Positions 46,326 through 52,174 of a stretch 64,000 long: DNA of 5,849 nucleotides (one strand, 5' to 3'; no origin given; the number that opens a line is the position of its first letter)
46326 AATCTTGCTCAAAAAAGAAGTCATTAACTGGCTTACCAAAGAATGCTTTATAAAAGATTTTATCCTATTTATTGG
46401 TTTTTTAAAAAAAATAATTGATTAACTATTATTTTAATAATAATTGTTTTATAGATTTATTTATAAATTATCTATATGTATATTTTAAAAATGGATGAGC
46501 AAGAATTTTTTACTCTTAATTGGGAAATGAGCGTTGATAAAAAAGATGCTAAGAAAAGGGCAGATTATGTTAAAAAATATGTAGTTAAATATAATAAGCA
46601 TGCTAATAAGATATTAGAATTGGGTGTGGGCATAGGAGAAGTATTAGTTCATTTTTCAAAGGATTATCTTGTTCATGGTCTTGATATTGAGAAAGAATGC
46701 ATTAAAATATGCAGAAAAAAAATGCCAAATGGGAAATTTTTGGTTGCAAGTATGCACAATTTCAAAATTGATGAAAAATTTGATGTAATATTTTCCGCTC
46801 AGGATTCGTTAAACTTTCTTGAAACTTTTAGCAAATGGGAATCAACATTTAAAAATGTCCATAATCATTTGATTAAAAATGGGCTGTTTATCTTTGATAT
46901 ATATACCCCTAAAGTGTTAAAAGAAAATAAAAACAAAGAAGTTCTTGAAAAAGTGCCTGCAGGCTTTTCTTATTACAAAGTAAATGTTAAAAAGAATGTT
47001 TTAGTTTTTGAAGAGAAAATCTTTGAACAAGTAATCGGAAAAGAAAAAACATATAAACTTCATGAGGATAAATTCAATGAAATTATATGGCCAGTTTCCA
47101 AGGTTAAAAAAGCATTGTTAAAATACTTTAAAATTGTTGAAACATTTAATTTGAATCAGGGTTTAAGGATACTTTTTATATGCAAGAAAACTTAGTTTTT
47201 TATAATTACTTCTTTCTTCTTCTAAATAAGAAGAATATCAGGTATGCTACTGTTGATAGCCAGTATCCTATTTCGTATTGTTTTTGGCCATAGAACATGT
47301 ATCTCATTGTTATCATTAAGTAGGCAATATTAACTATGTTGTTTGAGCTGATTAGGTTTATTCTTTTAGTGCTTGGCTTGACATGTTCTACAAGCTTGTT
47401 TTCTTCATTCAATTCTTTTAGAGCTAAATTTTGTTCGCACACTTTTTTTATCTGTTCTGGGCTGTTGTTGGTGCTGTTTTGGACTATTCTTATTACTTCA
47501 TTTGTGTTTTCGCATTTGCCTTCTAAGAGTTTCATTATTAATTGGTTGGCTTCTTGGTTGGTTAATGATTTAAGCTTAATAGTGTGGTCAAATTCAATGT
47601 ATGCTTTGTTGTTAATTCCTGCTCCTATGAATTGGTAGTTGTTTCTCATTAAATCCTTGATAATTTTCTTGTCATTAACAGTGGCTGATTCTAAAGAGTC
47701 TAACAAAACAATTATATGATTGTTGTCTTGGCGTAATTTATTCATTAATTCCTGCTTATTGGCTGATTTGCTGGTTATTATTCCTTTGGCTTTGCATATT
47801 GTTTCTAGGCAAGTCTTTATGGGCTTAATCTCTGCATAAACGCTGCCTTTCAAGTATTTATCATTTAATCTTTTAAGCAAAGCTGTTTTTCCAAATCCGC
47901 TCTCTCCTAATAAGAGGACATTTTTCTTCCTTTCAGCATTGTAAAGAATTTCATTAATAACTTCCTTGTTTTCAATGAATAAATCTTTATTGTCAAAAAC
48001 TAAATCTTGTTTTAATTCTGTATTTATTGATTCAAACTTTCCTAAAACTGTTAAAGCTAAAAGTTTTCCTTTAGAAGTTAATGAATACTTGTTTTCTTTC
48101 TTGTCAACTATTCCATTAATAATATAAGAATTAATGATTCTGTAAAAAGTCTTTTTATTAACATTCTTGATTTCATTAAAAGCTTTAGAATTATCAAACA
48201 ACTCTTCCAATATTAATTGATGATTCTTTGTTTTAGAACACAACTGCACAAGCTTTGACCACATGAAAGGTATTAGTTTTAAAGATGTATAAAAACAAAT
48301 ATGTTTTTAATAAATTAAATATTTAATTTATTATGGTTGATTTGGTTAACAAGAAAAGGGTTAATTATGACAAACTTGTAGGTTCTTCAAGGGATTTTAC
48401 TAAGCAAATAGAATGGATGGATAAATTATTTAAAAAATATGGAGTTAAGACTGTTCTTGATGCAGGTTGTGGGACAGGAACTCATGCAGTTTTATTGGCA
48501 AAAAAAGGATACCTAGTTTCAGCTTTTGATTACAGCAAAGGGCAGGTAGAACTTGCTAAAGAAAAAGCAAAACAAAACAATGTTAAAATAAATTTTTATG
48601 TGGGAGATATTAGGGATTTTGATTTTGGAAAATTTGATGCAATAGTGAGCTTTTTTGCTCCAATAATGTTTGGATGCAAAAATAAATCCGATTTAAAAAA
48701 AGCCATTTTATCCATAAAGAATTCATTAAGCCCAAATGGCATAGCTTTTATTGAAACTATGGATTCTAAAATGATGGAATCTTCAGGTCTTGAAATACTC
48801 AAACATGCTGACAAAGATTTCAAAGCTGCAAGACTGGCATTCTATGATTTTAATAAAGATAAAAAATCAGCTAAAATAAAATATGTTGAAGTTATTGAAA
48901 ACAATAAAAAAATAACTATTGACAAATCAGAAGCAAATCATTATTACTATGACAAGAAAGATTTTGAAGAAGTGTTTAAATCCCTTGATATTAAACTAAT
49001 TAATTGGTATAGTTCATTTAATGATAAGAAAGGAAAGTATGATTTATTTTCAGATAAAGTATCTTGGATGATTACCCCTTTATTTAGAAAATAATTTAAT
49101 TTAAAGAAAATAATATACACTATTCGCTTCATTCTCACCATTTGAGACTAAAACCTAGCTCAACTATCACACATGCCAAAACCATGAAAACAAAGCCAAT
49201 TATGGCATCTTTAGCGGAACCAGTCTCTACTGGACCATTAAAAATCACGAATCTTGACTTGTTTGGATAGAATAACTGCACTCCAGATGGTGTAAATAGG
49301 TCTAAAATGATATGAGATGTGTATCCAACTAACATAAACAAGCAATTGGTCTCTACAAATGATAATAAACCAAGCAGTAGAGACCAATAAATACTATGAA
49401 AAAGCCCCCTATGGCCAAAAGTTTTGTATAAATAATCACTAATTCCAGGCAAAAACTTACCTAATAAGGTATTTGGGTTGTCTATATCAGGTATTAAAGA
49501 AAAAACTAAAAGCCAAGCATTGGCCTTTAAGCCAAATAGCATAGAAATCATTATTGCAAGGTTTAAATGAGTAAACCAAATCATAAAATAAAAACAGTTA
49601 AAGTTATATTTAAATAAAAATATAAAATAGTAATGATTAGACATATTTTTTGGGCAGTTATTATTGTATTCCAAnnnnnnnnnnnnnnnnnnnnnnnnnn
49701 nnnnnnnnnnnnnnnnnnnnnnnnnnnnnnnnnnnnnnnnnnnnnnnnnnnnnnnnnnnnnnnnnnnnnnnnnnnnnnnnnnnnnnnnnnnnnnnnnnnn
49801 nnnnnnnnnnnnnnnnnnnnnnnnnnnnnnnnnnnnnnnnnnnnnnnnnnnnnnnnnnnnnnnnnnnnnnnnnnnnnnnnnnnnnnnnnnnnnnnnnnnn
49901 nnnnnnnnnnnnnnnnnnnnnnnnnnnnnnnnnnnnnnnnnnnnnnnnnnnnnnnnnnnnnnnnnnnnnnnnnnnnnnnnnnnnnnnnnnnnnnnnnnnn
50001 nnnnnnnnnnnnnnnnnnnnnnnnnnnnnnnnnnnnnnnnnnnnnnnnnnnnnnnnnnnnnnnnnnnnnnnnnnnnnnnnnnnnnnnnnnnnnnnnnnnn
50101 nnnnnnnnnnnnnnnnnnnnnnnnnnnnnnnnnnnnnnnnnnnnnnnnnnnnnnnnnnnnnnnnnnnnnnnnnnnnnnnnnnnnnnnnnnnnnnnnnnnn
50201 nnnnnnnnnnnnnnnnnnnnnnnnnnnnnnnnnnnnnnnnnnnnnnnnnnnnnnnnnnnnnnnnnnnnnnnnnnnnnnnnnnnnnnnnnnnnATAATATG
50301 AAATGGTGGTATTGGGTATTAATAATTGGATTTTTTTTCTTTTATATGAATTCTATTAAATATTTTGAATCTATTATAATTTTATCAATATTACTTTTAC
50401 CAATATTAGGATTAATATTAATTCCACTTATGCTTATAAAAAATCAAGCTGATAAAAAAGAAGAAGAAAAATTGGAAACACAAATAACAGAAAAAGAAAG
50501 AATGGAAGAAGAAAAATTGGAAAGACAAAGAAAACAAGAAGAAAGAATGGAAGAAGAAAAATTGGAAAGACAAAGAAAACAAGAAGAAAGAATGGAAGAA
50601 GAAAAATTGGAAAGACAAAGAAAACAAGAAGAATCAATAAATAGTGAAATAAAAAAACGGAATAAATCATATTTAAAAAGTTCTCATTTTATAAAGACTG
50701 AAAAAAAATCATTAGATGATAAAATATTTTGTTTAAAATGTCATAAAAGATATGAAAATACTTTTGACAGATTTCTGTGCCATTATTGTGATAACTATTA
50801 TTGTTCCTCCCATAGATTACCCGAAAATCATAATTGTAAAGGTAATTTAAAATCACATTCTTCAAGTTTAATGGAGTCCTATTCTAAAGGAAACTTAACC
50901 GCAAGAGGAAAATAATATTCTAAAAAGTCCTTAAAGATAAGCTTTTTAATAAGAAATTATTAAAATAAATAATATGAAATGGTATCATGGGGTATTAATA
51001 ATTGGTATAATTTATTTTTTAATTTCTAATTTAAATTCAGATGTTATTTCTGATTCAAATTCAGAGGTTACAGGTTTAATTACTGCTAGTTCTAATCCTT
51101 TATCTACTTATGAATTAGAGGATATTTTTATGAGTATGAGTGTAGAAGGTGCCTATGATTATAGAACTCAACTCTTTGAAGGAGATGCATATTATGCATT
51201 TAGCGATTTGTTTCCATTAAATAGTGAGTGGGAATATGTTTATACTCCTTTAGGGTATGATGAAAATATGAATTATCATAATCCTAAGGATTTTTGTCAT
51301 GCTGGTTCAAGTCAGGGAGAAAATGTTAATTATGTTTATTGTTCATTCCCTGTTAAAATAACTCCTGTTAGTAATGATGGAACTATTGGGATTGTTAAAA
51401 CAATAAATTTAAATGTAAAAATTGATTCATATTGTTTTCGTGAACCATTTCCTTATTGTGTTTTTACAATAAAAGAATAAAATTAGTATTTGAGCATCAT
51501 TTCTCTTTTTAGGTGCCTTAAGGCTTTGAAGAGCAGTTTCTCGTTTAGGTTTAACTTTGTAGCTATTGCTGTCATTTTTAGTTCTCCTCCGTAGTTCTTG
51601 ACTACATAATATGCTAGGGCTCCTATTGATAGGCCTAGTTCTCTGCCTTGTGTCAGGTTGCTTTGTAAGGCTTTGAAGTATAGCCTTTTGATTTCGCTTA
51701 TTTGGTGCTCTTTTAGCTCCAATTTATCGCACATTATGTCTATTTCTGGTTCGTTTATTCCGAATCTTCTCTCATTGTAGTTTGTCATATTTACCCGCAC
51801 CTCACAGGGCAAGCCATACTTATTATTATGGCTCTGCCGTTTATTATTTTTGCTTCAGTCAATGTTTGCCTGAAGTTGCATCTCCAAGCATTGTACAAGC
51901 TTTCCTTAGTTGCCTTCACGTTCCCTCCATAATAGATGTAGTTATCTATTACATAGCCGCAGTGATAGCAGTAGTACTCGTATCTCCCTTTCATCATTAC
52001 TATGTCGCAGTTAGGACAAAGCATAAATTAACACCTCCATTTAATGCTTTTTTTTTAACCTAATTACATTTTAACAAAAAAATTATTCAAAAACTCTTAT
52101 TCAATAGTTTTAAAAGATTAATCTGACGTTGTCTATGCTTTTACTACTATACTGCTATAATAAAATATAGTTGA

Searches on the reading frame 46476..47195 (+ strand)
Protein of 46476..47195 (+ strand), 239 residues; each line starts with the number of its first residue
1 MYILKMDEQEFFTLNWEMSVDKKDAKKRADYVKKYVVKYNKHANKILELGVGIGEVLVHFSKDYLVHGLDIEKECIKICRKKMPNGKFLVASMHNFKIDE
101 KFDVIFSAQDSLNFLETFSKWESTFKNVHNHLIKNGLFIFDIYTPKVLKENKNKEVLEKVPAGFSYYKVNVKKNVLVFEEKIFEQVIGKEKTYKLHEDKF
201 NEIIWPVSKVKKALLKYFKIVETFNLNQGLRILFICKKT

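Call 29: search_protein_families(library=pfam, proteins=[window:46476-47195:+], max_evalue=0.01)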
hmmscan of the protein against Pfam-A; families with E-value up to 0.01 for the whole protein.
window:46476-47195:+ (239 aa): 6 families
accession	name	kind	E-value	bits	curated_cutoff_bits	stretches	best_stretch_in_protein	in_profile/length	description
PF13649.12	Methyltransf_25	-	9.1e-12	46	27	1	46-136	1-97/97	Methyltransferase domain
PF08241.18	Methyltransf_11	-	6.5e-10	40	21.2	1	47-140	1-95/95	Methyltransferase domain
PF13847.12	Methyltransf_31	-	5.8e-09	36.2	27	1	41-174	2-130/145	Methyltransferase domain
PF08242.18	Methyltransf_12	-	2.8e-07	31.6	30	1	47-138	1-98/98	Methyltransferase domain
PF13489.12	Methyltransf_23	-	1.8e-06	28.2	27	1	34-147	14-123/164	Methyltransferase domain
PF02353.26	CMAS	-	0.00058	19.7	27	1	20-152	43-176/273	Mycolic acid cyclopropane synthetase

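Call 65: search_protein_families(library=padloc, proteins=[window:46476-47195:+], max_evalue=0.01)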
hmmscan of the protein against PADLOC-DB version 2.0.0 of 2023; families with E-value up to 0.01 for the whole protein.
window:46476-47195:+ (239 aa): 0 families

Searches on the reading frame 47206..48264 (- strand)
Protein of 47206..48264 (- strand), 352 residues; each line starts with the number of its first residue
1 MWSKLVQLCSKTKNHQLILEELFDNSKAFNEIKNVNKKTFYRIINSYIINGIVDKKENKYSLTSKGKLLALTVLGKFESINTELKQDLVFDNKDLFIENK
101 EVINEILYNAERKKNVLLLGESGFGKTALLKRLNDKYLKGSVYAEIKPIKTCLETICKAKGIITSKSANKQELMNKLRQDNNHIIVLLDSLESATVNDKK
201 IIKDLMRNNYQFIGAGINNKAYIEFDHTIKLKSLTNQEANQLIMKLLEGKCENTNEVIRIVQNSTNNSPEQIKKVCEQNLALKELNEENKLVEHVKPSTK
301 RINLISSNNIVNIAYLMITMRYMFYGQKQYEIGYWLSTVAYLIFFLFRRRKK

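Call 29: search_protein_families(library=pfam, proteins=[window:47206-48264:-], max_evalue=0.01)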
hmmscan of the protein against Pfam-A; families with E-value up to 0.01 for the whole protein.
window:47206-48264:- (352 aa): 12 families
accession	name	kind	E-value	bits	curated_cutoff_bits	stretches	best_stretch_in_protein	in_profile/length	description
PF13191.12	AAA_16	-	3.7e-05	24.7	32.6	1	111-144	22-56/167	AAA ATPase domain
PF00005.33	ABC_tran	-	4.7e-05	24.4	25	1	106-201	4-102/137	ABC transporter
PF13401.12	AAA_22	-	9.1e-05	23.2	27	1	112-182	4-80/130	AAA domain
PF05729.18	NACHT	-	0.0001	22.6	26.7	1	116-289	3-155/167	NACHT domain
PF12775.13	AAA_7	-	0.00063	19.8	25.8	0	110-138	30-58/181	P-loop containing dynein motor region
PF25213.1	HVO_A0261_N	-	0.00081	19.7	35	1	13-74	11-75/86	HVO_A0261 N-terminal domain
PF20720.3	nSTAND3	-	0.0027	17.9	27.2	1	103-216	7-121/155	Novel STAND NTPase 3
PF00004.35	AAA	-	0.003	18.5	21.2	1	116-198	1-73/131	ATPase family associated with various cellular activities (AAA)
PF14947.12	HTH_45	-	0.0031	17.9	25.5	0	34-69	30-65/77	Winged helix-turn-helix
PF23589.2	WH_AprA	-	0.0044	18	27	0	13-70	13-68/94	AprA winged helix domain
PF10662.15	PduV-EutP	-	0.0054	17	21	0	114-139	2-27/143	Ethanolamine utilisation - propanediol utilisation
PF25199.1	nSTAND_NTPase5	-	0.0054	17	34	0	101-133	27-61/145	Novel STAND NTPase 5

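Call 30: search_protein_families(library=phrogs, proteins=[window:47206-48264:-], max_evalue=0.01)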
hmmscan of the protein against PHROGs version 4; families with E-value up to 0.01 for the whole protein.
window:47206-48264:- (352 aa): 6 families
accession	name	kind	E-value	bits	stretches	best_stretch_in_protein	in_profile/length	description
phrog_7998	-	unknown function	9.1e-06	26.1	1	108-193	35-129/339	-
phrog_4871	-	other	1.1e-05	25.1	1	34-152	132-252/764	ATP-dependent protease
phrog_296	-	integration and excision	1.4e-05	25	1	101-184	305-391/626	DNA transposition protein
phrog_4339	-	unknown function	0.00028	21.1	1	112-135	50-73/552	-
phrog_2392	-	moron, auxiliary metabolic gene and host takeover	0.00083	18.8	1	76-133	465-527/726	ABC transporter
phrog_18922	-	unknown function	0.01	16.8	0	237-274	17-54/61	-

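Call 65: search_protein_families(library=padloc, proteins=[window:47206-48264:-], max_evalue=0.01)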
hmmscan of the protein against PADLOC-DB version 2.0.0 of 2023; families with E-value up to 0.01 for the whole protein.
window:47206-48264:- (352 aa): 2 families
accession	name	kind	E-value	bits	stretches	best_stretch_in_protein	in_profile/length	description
PDLC04140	mad8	-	0.00013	19.7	0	172-236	215-264/314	mads_8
PDLC01879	CARF3--CARF_TM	-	0.0091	13.7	1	7-71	150-218/222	-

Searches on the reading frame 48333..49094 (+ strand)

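Call 29: search_protein_families(library=pfam, proteins=[window:48333-49094:+], max_evalue=0.01)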
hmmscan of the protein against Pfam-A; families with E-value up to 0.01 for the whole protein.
window:48333-49094:+ (253 aa): 11 families
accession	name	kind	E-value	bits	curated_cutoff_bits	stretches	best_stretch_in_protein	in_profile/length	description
PF13649.12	Methyltransf_25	-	6.3e-19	68.9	27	1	41-136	1-97/97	Methyltransferase domain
PF13847.12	Methyltransf_31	-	6.5e-17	62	27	1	39-150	5-125/145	Methyltransferase domain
PF08241.18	Methyltransf_11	-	5.7e-15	56.2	21.2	1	42-140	1-95/95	Methyltransferase domain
PF13489.12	Methyltransf_23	-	7.6e-11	42.4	27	1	35-168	20-134/164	Methyltransferase domain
PF08242.18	Methyltransf_12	-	1.9e-09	38.5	30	1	42-137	1-97/98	Methyltransferase domain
PF05175.20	MTS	-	7.1e-09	36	23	1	37-139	31-137/170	Methyltransferase small domain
PF01209.24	Ubie_methyltran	-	1.5e-06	28.2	20.1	1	26-142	33-154/233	ubiE/COQ5 methyltransferase family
PF06325.19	PrmA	-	1.6e-06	28.3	22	1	26-106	152-232/296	Ribosomal protein L11 methyltransferase (PrmA)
PF03848.20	TehB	-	2.7e-06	27.4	20.4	1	40-140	33-132/193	Tellurite resistance protein TehB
PF01728.25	FtsJ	-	0.00021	21.7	24.1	1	27-138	10-135/181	FtsJ-like methyltransferase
PF09445.16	Methyltransf_15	-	0.0013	18.7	22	1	39-111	2-61/165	RNA cap guanine-N2 methyltransferase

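Call 65: search_protein_families(library=padloc, proteins=[window:48333-49094:+], max_evalue=0.01)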
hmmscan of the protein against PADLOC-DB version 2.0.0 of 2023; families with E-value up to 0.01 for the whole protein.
window:48333-49094:+ (253 aa): 1 family
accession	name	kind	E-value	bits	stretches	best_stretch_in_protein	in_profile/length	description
PDLC04134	mad2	-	4.7e-24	83.1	1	21-168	275-422/492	mads_2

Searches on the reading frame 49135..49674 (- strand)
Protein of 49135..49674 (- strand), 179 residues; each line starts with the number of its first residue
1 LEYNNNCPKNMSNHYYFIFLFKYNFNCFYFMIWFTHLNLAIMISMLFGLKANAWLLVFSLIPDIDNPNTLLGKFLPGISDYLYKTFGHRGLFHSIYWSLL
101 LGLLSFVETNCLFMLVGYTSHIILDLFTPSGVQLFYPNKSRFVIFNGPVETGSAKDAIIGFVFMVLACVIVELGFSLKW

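Call 29: search_protein_families(library=pfam, proteins=[window:49135-49674:-], max_evalue=0.01)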
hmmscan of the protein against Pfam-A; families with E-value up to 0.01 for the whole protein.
window:49135-49674:- (179 aa): 2 families
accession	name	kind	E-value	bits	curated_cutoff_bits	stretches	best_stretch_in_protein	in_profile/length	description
PF04307.19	YdjM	-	2e-19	70.2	29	1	31-167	1-165/176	YdjM inner membrane protein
PF00882.24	Zn_dep_PLPC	-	0.0043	17.4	26.8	1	49-128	23-96/167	Zinc dependent phospholipase C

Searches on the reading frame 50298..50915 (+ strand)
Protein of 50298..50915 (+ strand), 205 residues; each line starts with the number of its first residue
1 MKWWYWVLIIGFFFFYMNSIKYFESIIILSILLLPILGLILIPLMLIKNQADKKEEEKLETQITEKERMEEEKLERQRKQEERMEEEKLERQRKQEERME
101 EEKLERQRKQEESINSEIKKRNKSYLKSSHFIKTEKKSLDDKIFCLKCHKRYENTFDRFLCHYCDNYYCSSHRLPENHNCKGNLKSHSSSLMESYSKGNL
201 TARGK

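Call 3: search_protein_families(library=pfam, proteins=[window:50298-50915:+], max_evalue=1)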
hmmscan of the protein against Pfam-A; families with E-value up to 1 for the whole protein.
window:50298-50915:+ (205 aa): 15 families
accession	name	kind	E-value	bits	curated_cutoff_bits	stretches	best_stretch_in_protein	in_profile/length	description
PF01428.23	zf-AN1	-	6.5e-07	29.8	27.9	1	147-182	5-37/40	AN1-like Zinc finger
PF22251.1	PFF1_TM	-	7.6e-05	22.8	32.3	1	16-129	92-211/300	Vacuolar membrane protease, transmembrane domain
PF04791.21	LMBR1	-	0.00066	19.1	31.9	1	28-162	173-301/510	LMBR1-like membrane protein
PF01496.24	V_ATPase_I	-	0.0015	17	30.7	1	26-110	619-701/815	V-type ATPase 116kDa subunit family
PF02487.23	CLN3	-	0.012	15.1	31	1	17-113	136-223/395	CLN3 protein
PF13965.12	SID-1_RNA_chan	-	0.041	12.9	28.7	1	21-127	114-217/594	dsRNA-gated channel SID-1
PF01363.27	FYVE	-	0.048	14.2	27.8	1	143-173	9-39/67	FYVE zinc finger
PF15917.11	Piezo_TM25-28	-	0.077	12.4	27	1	38-133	190-276/328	Piezo TM25-28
PF13425.11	O-antigen_lig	-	0.12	11.7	31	1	29-154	250-367/462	O-antigen ligase like membrane protein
PF12113.13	SVM_signal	-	0.16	12.5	22.4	1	23-42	5-24/33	SVM protein signal sequence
PF13968.11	DUF4220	-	0.18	11.8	27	1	7-146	86-188/341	Domain of unknown function (DUF4220)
PF04696.18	Pinin_SDK_memA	-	0.68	10.5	25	0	53-136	22-106/130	pinin/SDK/memA/ protein conserved region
PF02932.22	Neur_chan_memb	-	0.77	10.4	28.1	0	45-159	108-216/233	Neurotransmitter-gated ion-channel transmembrane region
PF06237.18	SLC52_ribofla_tr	-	0.85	9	27.9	0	58-98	225-264/429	Solute carrier family 52, riboflavin transporter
PF15101.11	TERB2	-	0.93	9.8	27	0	56-128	93-165/207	Telomere-associated protein TERB2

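Call 4: search_protein_families(library=ncbifam, proteins=[window:50298-50915:+], max_evalue=1)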
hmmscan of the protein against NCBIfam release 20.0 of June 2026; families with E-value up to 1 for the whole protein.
window:50298-50915:+ (205 aa): 31 families (the best 25 are shown)
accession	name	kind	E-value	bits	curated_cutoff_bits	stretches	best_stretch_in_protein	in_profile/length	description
NF038305.1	HpsJ_fam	subfamily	7.8e-06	26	60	1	29-139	82-188/234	HpsJ family protein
NF050100.1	SepX_GlpR_3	exception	0.00053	19.9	150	1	39-112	16-92/209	divisome protein SepX/GlpR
NF047405.1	SensHisKinSapS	equivalog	0.00065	19.2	550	1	3-121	17-130/341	two-component system sensor histidine kinase SapS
NF010472.0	PRK13897.1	equivalog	0.0013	17.4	728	1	8-122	536-648/657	type IV secretion system component VirD4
NF041647.1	ABC_perm_CPBP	equivalog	0.0024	16.7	435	1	26-123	26-121/636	ABC transporter permease subunit/CPBP intramembrane protease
NF050014.1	HpsJ_like_B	equivalog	0.0061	16.3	260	1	30-129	86-184/254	hormogonium polysaccharide biosynthesis protein HpsJ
NF006360.0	PRK08581.1-2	equivalog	0.0069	14.8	605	1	46-157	20-124/709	amidase domain-containing protein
NF003958.0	PRK05454.2-1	equivalog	0.0078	14.4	419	1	27-138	545-659/704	glucans biosynthesis glucosyltransferase MdoH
NF042931.1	SAG1386_EF1546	equivalog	0.0093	16.1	80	1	27-102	33-100/158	SAG1386/EF1546 family surface-associated protein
TIGR00831.1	a_cpa1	equivalog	0.011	14.3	279.6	1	19-136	380-492/525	Na+/H+ antiporter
NF006283.1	PRK08455.1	equivalog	0.015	14.9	187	1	26-80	22-75/182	flagellar basal body-associated protein FliL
TIGR00437.1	feoB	equivalog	0.021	13.6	315.65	1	33-146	124-246/594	ferrous iron transport protein B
NF033820.0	STM0539_fam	subfamily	0.03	14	50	1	25-72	41-83/141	STM0539 family protein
TIGR00860.1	LIC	subfamily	0.056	12.1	280.2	1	27-158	312-441/462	cation transporter family protein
NF033745.1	class_C_sortase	subfamily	0.065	13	160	1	32-118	2-86/220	class C sortase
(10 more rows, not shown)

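Call 30: search_protein_families(library=phrogs, proteins=[window:50298-50915:+], max_evalue=0.01)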
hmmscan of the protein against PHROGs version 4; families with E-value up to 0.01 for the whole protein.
window:50298-50915:+ (205 aa): 1 family
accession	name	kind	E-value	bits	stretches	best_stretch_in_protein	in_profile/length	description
phrog_3793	-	unknown function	1e-05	25.9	1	13-136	33-157/272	-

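Call 65: search_protein_families(library=padloc, proteins=[window:50298-50915:+], max_evalue=0.01)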
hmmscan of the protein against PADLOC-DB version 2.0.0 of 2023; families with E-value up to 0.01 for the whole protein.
window:50298-50915:+ (205 aa): 0 families

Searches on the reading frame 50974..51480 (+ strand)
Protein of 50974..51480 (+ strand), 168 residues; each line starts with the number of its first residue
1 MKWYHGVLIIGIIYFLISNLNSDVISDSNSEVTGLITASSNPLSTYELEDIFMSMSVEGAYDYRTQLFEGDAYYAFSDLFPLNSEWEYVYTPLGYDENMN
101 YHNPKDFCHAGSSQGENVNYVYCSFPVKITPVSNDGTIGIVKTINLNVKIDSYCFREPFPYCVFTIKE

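Call 3: search_protein_families(library=pfam, proteins=[window:50974-51480:+], max_evalue=1)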
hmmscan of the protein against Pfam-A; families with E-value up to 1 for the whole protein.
window:50974-51480:+ (168 aa): 1 family
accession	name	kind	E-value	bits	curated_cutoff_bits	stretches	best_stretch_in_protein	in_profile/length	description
PF13617.11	Lipoprotein_19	-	0.25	11.6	25.8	1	143-151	6-14/34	YnbE-like lipoprotein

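Call 30: search_protein_families(library=phrogs, proteins=[window:50974-51480:+], max_evalue=0.01)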
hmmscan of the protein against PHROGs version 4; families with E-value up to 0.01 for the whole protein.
window:50974-51480:+ (168 aa): 0 families

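Call 65: search_protein_families(library=padloc, proteins=[window:50974-51480:+], max_evalue=0.01)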
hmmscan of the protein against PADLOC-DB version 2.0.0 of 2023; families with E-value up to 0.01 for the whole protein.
window:50974-51480:+ (168 aa): 0 families

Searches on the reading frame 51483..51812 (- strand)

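Call 3: search_protein_families(library=pfam, proteins=[window:51483-51812:-], max_evalue=1)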
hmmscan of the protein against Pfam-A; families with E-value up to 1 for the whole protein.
window:51483-51812:- (109 aa): 3 families
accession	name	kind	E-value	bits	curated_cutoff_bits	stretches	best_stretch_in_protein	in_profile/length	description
PF00382.24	TFIIB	-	2.6e-05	24.6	23.6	1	23-68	11-56/92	Transcription factor TFIIB repeat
PF02082.26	Rrf2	-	0.037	14.6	30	1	62-107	8-53/132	Iron-dependent Transcriptional regulator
PF01769.21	MgtE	-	0.33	11.7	27.6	1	27-78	19-66/125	Divalent cation transporter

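Call 30: search_protein_families(library=phrogs, proteins=[window:51483-51812:-], max_evalue=0.01)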
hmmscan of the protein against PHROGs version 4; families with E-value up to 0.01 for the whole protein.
window:51483-51812:- (109 aa): 1 family
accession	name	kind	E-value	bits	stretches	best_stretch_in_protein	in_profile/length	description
phrog_20431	-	unknown function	0.0078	16.7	1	23-106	108-191/293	-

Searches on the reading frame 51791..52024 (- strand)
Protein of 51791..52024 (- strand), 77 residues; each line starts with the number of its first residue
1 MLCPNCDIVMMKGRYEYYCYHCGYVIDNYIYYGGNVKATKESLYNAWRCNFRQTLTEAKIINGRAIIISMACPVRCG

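Call 3: search_protein_families(library=pfam, proteins=[window:51791-52024:-], max_evalue=1)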
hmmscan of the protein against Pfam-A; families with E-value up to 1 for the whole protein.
window:51791-52024:- (77 aa): 6 families
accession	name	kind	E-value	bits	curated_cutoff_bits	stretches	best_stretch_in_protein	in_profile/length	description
PF08271.17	Zn_Ribbon_TF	-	0.0019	18.1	29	1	3-28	3-31/43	TFIIB zinc-binding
PF06677.18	Auto_anti-p27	-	0.0058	17.1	24.1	1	3-23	18-40/40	Sjogren's syndrome/scleroderma autoantigen 1 (Autoantigen p27)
PF07191.17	Zn_ribbon_6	-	0.041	14.3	25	1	2-26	2-26/67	Double zinc ribbon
PF14441.12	OTT_1508_deam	-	0.099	13.1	27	1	18-49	31-62/64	OTT_1508-like deaminase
PF07282.18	Cas12f1-like_TNB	-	0.14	12.8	26.3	1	3-27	31-51/60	Cas12f1-like, TNB domain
PF18319.7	Zn_ribbon_PriA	-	0.84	10.1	26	0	3-25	1-25/27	PriA DNA helicase Cys-rich region (CRR) domain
